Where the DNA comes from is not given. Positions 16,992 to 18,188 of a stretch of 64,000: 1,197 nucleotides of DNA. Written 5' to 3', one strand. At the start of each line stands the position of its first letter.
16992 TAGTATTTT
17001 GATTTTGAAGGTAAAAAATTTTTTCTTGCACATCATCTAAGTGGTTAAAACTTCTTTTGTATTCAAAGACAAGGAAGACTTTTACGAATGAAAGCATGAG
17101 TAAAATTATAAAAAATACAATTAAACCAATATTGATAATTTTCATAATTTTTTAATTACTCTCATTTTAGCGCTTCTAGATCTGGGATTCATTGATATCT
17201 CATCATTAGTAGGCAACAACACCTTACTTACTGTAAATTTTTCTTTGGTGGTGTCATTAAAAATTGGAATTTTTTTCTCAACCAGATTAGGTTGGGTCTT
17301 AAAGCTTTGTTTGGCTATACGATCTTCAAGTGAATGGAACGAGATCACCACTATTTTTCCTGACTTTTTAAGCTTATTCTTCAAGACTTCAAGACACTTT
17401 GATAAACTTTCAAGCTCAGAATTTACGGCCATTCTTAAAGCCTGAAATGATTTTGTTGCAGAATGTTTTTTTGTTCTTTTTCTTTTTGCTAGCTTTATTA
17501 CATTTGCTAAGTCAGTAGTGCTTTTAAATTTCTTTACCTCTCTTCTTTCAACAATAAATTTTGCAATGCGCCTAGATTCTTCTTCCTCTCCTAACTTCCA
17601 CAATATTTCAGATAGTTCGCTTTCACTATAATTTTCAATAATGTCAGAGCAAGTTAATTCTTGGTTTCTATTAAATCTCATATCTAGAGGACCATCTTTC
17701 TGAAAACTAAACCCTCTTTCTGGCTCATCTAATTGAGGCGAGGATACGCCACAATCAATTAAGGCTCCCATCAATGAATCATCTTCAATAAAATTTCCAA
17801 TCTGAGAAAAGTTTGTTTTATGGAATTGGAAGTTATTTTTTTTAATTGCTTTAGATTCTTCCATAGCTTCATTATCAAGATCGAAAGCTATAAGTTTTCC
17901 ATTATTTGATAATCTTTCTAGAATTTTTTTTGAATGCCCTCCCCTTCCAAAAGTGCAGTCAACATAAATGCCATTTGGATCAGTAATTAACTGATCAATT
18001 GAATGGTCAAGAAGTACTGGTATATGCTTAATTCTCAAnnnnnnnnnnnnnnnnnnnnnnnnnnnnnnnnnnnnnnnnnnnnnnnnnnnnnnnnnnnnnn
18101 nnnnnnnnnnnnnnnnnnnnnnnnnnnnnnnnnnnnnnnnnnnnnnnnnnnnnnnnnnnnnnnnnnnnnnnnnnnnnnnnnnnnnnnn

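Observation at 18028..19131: ftsZ sits at the head of the dcw cluster, in the mraZ slot, instead of after ftsA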

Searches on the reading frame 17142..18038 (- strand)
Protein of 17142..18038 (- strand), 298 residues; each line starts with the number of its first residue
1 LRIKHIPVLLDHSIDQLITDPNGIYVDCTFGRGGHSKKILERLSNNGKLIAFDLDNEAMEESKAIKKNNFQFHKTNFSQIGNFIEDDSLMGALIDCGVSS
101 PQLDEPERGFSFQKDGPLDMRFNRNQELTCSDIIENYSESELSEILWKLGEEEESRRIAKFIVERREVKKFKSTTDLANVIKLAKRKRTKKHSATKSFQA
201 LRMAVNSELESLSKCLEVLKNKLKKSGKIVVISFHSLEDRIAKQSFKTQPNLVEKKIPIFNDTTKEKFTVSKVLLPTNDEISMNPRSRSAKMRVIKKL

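Call 3: search_protein_families(library=ncbifam, proteins=[window:17142-18038:-])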
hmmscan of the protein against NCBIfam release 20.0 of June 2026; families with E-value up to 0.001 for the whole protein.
window:17142-18038:- (298 aa): 2 families
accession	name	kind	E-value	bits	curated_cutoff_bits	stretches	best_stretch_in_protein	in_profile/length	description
TIGR00006.1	TIGR00006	equivalog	1.1e-97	327.3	154.3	1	4-297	6-309/310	16S rRNA (cytosine(1402)-N(4))-methyltransferase RsmH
NF053511.1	tRNA_U34_MnmM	equivalog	1.1e-07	31.5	135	1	12-84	8-85/183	tRNA 5-(aminomethyl)-2-thiouridylate-methyltransferase MnmM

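Call 4: search_protein_families(library=pfam, proteins=[window:17142-18038:-])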
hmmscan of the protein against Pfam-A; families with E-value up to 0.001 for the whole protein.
window:17142-18038:- (298 aa): 3 families
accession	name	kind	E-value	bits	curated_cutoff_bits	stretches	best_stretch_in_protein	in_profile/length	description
PF01795.25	Methyltransf_5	-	1.4e-97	327.3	27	1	3-297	2-308/309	MraW methylase family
PF01728.25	FtsJ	-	1.7e-05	25.3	24.1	1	19-124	19-90/181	FtsJ-like methyltransferase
PF13847.12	Methyltransf_31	-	8.5e-05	22.7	27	0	22-82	4-68/145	Methyltransferase domain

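Call 28: find_homologous_proteins(query=window:17142-18038:-, max_evalue=1e-20)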
Query window:17142-18038:- (298 aa): 8000 proteins with E <= 1e-20 among 8000 candidates; the best 120 are listed.
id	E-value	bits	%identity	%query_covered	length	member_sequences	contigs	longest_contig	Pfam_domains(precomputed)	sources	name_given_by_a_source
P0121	1.5e-188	643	100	100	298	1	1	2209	PF01795.26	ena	-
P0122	2.8e-188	642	99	100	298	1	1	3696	PF01795.26,PF01728.26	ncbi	-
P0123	1.0e-187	640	99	100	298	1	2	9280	PF01795.26,PF01728.26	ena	-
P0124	1.1e-187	640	99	100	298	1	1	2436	PF01795.26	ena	-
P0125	1.3e-187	640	99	100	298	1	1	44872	PF01795.26,PF01728.26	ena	-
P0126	1.4e-187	640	99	100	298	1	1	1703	PF01795.26,PF01728.26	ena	-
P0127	1.7e-187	639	99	100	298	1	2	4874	PF01795.26,PF01728.26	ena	-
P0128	2.2e-187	639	99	100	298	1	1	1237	PF01795.26,PF01728.26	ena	-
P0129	2.4e-187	639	99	100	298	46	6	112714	PF01795.26,PF01728.26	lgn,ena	-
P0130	1.4e-186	636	98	100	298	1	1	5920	PF01795.26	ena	-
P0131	1.5e-184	630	97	100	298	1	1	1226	PF01795.26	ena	-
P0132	2.3e-182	623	96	100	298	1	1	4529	PF01795.26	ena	-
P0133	6.4e-179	611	94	100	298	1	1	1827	PF01795.26,PF01728.26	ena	-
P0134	1.1e-178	610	94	100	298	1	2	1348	PF01795.26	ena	-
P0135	2.1e-178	610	94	100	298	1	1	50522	PF01795.26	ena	-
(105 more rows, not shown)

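Call 39: find_related_loci(query=A2, collection=metagenome_contigs, flank=5000)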
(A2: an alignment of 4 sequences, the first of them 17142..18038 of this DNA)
Query A2 (298 aa) in metagenome_contigs; peptide patterns used: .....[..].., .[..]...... (x = any residue, [..] = any of these).
600 stretches matched a pattern (row limit reached: there are more); 599 encode a relative of the query (tblastn E <= 1e-3); the best 80 are kept; 80 distinct loci.
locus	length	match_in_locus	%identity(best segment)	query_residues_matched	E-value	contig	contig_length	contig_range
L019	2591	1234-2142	42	4-298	5e-79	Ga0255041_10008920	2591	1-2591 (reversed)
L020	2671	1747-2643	44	1-298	1e-78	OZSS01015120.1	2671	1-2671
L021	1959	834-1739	39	3-298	8e-79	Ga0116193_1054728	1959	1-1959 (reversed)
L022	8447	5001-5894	42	1-297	1e-74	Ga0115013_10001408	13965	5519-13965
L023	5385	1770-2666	43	1-298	6e-74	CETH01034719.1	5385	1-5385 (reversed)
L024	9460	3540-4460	42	3-298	1e-73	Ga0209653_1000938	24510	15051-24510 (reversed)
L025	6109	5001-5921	42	5-298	3e-73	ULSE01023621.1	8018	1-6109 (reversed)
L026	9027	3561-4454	40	5-297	7e-73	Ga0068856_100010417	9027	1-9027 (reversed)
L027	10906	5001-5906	42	5-297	1e-72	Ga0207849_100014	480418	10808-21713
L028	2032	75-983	42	3-298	5e-75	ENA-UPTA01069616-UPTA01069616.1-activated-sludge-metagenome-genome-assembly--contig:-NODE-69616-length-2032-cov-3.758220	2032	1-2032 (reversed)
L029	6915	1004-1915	41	1-298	6e-72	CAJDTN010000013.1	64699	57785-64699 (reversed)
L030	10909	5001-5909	43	5-298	2e-71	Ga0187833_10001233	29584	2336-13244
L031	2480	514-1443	44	1-298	1e-72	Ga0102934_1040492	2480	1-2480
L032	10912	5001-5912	38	4-298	3e-71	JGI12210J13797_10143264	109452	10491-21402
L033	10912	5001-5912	41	4-298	1e-70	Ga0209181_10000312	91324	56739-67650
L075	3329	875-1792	40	5-298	2e-66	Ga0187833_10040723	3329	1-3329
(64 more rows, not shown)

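Call 44: search_protein_families(library=pfam, proteins=[L022:83-595:+, L022:608-1219:+, L022:1206-2141:-, L022:2158-2973:+, L022:3415-3882:+, L022:3896-5005:+, L022:5007-5900:+, L022:5897-6169:+, L022:6162-7781:+], max_evalue=0.01)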
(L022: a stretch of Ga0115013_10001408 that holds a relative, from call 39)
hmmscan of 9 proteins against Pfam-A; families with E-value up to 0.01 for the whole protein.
L022:83-595:+ (170 aa): 1 family
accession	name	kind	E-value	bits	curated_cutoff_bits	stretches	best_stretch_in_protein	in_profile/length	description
PF02167.20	Cytochrom_C1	-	8.9e-11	42.3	22.8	2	113-166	164-217/219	Cytochrome C1 family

L022:608-1219:+ (203 aa): 5 families
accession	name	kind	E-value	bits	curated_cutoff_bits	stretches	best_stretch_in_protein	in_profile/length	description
PF13417.12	GST_N_3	-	1e-14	55.1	22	1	3-77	1-75/75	Glutathione S-transferase, N-terminal domain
PF13409.12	GST_N_2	-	1.2e-12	48.7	25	1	11-72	4-70/70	Glutathione S-transferase, N-terminal domain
PF00043.30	GST_C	-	6e-08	33.3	20.7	1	111-187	18-93/93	Glutathione S-transferase, C-terminal domain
PF02798.26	GST_N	-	1.1e-07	32.4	20.9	1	1-71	3-76/76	Glutathione S-transferase, N-terminal domain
PF13410.11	GST_C_2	-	0.00073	20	24.9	1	136-160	26-47/69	Glutathione S-transferase, C-terminal domain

L022:1206-2141:- (311 aa): 0 families

L022:2158-2973:+ (271 aa): 2 families
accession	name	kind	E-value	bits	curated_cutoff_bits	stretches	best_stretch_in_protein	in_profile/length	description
PF00590.25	TP_methylase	-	3.6e-30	105.9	27.8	1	1-200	1-210/212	Tetrapyrrole (Corrin/Porphyrin) Methylases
PF23016.2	RsmI_C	-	7.7e-06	26.1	27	1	239-270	13-44/46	RsmI C-terminal HTH domain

L022:3415-3882:+ (155 aa): 1 family
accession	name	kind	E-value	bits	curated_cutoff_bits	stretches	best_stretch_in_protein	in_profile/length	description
PF02381.23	MraZ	-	1.5e-20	73.4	23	2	5-62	6-59/72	MraZ protein, putative antitoxin-like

L022:3896-5005:+ (369 aa): 2 families
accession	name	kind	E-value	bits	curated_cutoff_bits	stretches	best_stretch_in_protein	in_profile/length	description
PF00091.31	Tubulin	-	1.8e-48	165.8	33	1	14-174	1-189/190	Tubulin/FtsZ family, GTPase domain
PF12327.13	FtsZ_C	-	6.5e-26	90.9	27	1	223-317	1-95/95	FtsZ family, C-terminal domain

L022:5007-5900:+ (297 aa): 1 family
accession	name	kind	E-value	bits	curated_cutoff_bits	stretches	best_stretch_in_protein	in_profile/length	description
PF01795.25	Methyltransf_5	-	8.2e-91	305.1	27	1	2-296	3-308/309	MraW methylase family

L022:5897-6169:+ (90 aa): 3 families
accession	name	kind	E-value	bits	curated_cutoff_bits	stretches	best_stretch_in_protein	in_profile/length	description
PF04977.20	DivIC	-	4.1e-06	27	28.9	1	14-81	9-70/80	Septum formation initiator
PF04999.18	FtsL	-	2.3e-05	24.8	22.9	1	10-86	16-92/97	Cell division protein FtsL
PF03954.19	Lectin_N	-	0.0045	17.3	28.3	1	11-53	46-89/140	Hepatic lectin, N-terminal domain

L022:6162-7781:+ (539 aa): 3 families
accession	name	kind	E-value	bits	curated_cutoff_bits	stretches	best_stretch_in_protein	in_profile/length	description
PF00905.27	Transpeptidase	-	1.8e-57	195.3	22.1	1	235-526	1-298/299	Penicillin binding protein transpeptidase domain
PF03717.20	PBP_dimer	-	2.2e-12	48.2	24.4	1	56-194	3-178/180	Penicillin-binding Protein dimerisation domain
PF21922.1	PBP_dimer_2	-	3.7e-06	27.5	27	1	136-189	19-71/83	Penicillin binding protein A dimerisation domain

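Call 49: list_cluster_members(proteins=[L022:3896-5005:+, L022:5007-5900:+, L022:3415-3882:+, L023:659-1774:+, L023:1776-2669:+, L075:872-1798:+, L020:1753-2646:+, L022:2158-2973:+])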
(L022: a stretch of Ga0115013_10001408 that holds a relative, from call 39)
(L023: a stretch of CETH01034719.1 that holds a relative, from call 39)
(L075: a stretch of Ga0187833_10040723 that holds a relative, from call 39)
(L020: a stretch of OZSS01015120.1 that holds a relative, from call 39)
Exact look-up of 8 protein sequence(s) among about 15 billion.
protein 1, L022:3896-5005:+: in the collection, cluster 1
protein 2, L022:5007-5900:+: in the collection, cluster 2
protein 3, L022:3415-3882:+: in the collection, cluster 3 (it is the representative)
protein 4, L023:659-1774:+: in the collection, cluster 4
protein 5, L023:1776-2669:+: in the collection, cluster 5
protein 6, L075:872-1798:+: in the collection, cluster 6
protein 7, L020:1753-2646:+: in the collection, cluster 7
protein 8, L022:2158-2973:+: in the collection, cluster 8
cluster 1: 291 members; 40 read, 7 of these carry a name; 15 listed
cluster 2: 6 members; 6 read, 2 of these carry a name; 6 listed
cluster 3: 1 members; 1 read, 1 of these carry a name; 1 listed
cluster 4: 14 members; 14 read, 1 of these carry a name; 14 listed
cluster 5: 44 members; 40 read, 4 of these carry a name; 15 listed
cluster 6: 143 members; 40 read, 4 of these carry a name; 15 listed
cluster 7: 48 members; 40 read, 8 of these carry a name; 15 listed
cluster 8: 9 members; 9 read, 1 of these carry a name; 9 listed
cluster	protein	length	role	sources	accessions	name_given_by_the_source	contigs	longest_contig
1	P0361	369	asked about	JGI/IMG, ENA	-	-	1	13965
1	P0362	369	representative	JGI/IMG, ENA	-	-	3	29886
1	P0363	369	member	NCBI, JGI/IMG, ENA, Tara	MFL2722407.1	MAG: cell division protein FtsZ [Gammaproteobacteria bacterium] | cell division protein FtsZ | strand:- start:492 stop:1601 length:1110 start_codon:yes stop_codon:yes gene_type:complete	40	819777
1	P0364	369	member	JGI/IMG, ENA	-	cell division protein FtsZ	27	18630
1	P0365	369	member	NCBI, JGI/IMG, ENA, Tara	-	strand:+ start:649 stop:1758 length:1110 start_codon:yes stop_codon:yes gene_type:complete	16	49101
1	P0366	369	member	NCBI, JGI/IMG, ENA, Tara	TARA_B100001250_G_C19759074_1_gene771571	strand:+ start:530 stop:1639 length:1110 start_codon:yes stop_codon:yes gene_type:complete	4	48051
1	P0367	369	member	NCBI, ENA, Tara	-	strand:- start:170 stop:1279 length:1110 start_codon:yes stop_codon:yes gene_type:complete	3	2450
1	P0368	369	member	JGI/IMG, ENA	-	cell division protein FtsZ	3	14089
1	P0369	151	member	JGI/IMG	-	cell division protein FtsZ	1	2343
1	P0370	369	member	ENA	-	-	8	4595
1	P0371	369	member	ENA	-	-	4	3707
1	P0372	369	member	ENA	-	-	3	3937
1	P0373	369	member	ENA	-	-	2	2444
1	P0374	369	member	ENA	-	-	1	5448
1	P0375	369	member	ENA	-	-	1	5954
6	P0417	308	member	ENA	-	-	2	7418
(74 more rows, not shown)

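Call 59: find_encoding_contigs(protein=P0363, flank=10000, max_places=2)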
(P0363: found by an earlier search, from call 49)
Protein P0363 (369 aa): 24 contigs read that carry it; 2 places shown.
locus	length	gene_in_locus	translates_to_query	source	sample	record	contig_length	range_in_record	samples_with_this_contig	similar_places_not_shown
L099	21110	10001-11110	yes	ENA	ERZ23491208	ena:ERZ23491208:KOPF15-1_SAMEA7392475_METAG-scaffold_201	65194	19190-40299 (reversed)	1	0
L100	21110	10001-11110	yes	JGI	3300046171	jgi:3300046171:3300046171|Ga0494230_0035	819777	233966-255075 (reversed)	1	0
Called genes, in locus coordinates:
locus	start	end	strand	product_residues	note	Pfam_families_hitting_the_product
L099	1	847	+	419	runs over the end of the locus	PF00275:EPSP_synthase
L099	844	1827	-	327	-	PF00089:Trypsin, PF13365:Trypsin_2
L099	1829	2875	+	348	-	PF03969:AFG1_ATPase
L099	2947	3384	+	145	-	PF00572:Ribosomal_L13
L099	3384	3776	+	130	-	PF00380:Ribosomal_S9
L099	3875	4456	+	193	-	PF10399:UCR_Fe-S_N (weak), PF00355:Rieske (weak)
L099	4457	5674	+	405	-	PF00033:Cytochrome_B, PF13631:Cytochrom_B_N_2, PF00032:Cytochrom_B_C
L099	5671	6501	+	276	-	PF02167:Cytochrom_C1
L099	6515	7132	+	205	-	PF02798:GST_N, PF13417:GST_N_3, PF13409:GST_N_2, PF00043:GST_C (weak)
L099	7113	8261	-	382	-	-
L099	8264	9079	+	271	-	PF00590:TP_methylase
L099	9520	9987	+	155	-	PF02381:MraZ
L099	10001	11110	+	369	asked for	PF00091:Tubulin, PF12327:FtsZ_C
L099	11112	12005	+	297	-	PF01795:Methyltransf_5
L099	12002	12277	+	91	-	-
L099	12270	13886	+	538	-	PF03717:PBP_dimer, PF00905:Transpeptidase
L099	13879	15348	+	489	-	PF08245:Mur_ligase_M, PF02875:Mur_ligase_C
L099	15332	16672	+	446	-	PF01225:Mur_ligase, PF08245:Mur_ligase_M, PF02875:Mur_ligase_C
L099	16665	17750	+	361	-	PF00953:Glycos_transf_4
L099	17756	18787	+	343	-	PF08245:Mur_ligase_M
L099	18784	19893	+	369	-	PF01098:FTSW_RODA_SPOVE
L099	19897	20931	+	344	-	PF03033:Glyco_transf_28, PF04101:Glyco_tran_28_C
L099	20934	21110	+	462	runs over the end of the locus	PF01225:Mur_ligase, PF08245:Mur_ligase_M, PF02875:Mur_ligase_C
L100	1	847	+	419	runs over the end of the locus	PF00275:EPSP_synthase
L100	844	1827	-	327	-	PF00089:Trypsin, PF13365:Trypsin_2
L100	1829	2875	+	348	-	PF03969:AFG1_ATPase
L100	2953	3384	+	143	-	PF00572:Ribosomal_L13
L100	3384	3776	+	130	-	PF00380:Ribosomal_S9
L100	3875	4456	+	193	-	PF10399:UCR_Fe-S_N (weak), PF00355:Rieske (weak)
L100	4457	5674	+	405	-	PF00033:Cytochrome_B, PF13631:Cytochrom_B_N_2, PF00032:Cytochrom_B_C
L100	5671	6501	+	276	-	PF02167:Cytochrom_C1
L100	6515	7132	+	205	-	PF02798:GST_N, PF13417:GST_N_3, PF13409:GST_N_2, PF00043:GST_C (weak)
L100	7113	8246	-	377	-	-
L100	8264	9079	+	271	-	PF00590:TP_methylase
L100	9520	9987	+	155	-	PF02381:MraZ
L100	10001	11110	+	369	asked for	PF00091:Tubulin, PF12327:FtsZ_C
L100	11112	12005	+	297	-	PF01795:Methyltransf_5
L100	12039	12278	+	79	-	-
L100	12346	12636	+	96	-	-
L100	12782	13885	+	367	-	PF00905:Transpeptidase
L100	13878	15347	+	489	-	PF08245:Mur_ligase_M, PF02875:Mur_ligase_C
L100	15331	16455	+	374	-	PF01225:Mur_ligase, PF08245:Mur_ligase_M, PF02875:Mur_ligase_C (weak)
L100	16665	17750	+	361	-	PF00953:Glycos_transf_4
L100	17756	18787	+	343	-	PF08245:Mur_ligase_M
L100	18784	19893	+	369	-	PF01098:FTSW_RODA_SPOVE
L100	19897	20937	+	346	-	PF03033:Glyco_transf_28, PF04101:Glyco_tran_28_C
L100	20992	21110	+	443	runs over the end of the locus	PF01225:Mur_ligase, PF08245:Mur_ligase_M, PF02875:Mur_ligase_C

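Call 61: find_encoding_contigs(protein=P0451, flank=10000, max_places=1)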
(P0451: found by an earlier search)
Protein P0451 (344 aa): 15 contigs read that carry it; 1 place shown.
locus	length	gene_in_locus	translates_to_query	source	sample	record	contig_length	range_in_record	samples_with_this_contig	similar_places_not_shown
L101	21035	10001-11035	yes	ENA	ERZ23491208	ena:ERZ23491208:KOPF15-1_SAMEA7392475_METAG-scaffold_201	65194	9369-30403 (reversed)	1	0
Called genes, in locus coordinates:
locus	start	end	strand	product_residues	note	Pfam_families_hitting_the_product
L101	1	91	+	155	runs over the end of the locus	PF02381:MraZ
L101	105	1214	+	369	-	PF00091:Tubulin, PF12327:FtsZ_C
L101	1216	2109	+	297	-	PF01795:Methyltransf_5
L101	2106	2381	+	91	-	-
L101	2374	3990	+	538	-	PF03717:PBP_dimer, PF00905:Transpeptidase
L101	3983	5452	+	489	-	PF08245:Mur_ligase_M, PF02875:Mur_ligase_C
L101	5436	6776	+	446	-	PF01225:Mur_ligase, PF08245:Mur_ligase_M, PF02875:Mur_ligase_C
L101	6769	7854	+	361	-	PF00953:Glycos_transf_4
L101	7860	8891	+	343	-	PF08245:Mur_ligase_M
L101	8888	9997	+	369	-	PF01098:FTSW_RODA_SPOVE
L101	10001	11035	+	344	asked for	PF03033:Glyco_transf_28, PF04101:Glyco_tran_28_C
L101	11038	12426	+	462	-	PF01225:Mur_ligase, PF08245:Mur_ligase_M, PF02875:Mur_ligase_C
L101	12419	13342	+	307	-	PF01820:Dala_Dala_lig_N (weak), PF02655:ATP-grasp_3 (faint), PF07478:Dala_Dala_lig_C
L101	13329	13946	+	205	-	-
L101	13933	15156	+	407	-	PF14450:FtsA, PF25216:Volactin (faint), PF02491:SHS2_FTSA, PF11104:PilM_2 (weak), PF06277:EutA (weak), PF06723:MreB_Mbl, PF14450:FtsA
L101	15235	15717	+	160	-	PF01250:Ribosomal_S6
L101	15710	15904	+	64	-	PF01084:Ribosomal_S18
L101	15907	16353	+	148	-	PF01281:Ribosomal_L9_N, PF03948:Ribosomal_L9_C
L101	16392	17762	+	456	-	PF00772:DnaB, PF03796:DnaB_C, PF13481:AAA_25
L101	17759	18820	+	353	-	PF01168:Ala_racemase_N, PF00842:Ala_racemase_C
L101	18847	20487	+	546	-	PF06418:CTP_synth_N, PF00117:GATase, PF07722:Peptidase_C26 (faint)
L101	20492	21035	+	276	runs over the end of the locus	PF00793:DAHP_synth_1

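Call 62: find_encoding_contigs(protein=P0466, flank=10000, max_places=1)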
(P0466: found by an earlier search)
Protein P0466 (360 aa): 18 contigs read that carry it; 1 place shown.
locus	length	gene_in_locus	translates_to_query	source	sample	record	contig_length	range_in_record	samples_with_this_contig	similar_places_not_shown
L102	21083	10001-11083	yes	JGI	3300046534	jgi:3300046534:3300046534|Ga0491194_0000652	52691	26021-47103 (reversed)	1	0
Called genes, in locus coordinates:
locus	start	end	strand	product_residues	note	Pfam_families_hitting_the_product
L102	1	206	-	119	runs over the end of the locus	PF02021:UPF0102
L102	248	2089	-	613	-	PF04348:LppC, PF13458:Peripla_BP_6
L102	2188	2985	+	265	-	PF00590:TP_methylase, PF23016:RsmI_C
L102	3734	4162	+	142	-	PF02381:MraZ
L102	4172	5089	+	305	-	PF01795:Methyltransf_5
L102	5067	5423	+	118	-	PF04999:FtsL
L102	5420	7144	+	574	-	PF03717:PBP_dimer, PF00905:Transpeptidase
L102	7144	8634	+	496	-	PF01225:Mur_ligase, PF08245:Mur_ligase_M, PF02875:Mur_ligase_C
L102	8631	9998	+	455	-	PF01225:Mur_ligase, PF08245:Mur_ligase_M, PF02875:Mur_ligase_C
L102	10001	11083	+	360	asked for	PF00953:Glycos_transf_4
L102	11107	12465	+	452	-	PF21799:MurD-like_N, PF08245:Mur_ligase_M, PF02875:Mur_ligase_C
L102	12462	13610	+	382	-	PF01098:FTSW_RODA_SPOVE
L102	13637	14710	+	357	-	PF03033:Glyco_transf_28, PF04101:Glyco_tran_28_C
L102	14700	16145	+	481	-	PF01225:Mur_ligase, PF08245:Mur_ligase_M, PF02875:Mur_ligase_C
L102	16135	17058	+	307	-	PF01820:Dala_Dala_lig_N, PF07478:Dala_Dala_lig_C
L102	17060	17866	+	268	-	PF08478:POTRA_1, PF03799:FtsQ_DivIB_C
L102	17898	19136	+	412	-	PF11104:PilM_2 (faint), PF14450:FtsA, PF25216:Volactin (faint), PF00012:HSP70 (faint), PF02491:SHS2_FTSA, PF06277:EutA (weak), PF06723:MreB_Mbl, PF14450:FtsA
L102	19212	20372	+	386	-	PF00091:Tubulin, PF12327:FtsZ_C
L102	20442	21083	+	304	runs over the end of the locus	PF03331:LpxC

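Call 75: find_encoding_contigs(protein=P0417, flank=10000, max_places=2)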
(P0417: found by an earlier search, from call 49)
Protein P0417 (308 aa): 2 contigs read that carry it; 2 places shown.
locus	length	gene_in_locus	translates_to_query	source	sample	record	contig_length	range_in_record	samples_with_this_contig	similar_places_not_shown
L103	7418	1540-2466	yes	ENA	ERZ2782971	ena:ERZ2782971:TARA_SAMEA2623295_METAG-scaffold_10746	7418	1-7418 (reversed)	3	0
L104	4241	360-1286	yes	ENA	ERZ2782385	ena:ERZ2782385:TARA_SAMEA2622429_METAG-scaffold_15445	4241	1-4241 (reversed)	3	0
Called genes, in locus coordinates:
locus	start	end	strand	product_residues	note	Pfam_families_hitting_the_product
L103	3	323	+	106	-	?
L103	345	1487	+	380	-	PF00091:Tubulin, PF12327:FtsZ_C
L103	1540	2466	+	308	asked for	PF01795:Methyltransf_5, PF13649:Methyltransf_25 (faint)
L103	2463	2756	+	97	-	PF04999:FtsL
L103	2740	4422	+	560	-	PF03717:PBP_dimer, PF00905:Transpeptidase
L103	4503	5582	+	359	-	PF10555:MraY_sig1 (weak), PF00953:Glycos_transf_4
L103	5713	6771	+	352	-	PF01098:FTSW_RODA_SPOVE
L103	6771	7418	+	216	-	?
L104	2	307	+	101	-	?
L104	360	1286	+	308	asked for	PF01795:Methyltransf_5, PF13649:Methyltransf_25 (faint)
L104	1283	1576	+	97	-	PF04999:FtsL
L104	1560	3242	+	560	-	PF03717:PBP_dimer, PF00905:Transpeptidase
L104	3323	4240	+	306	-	?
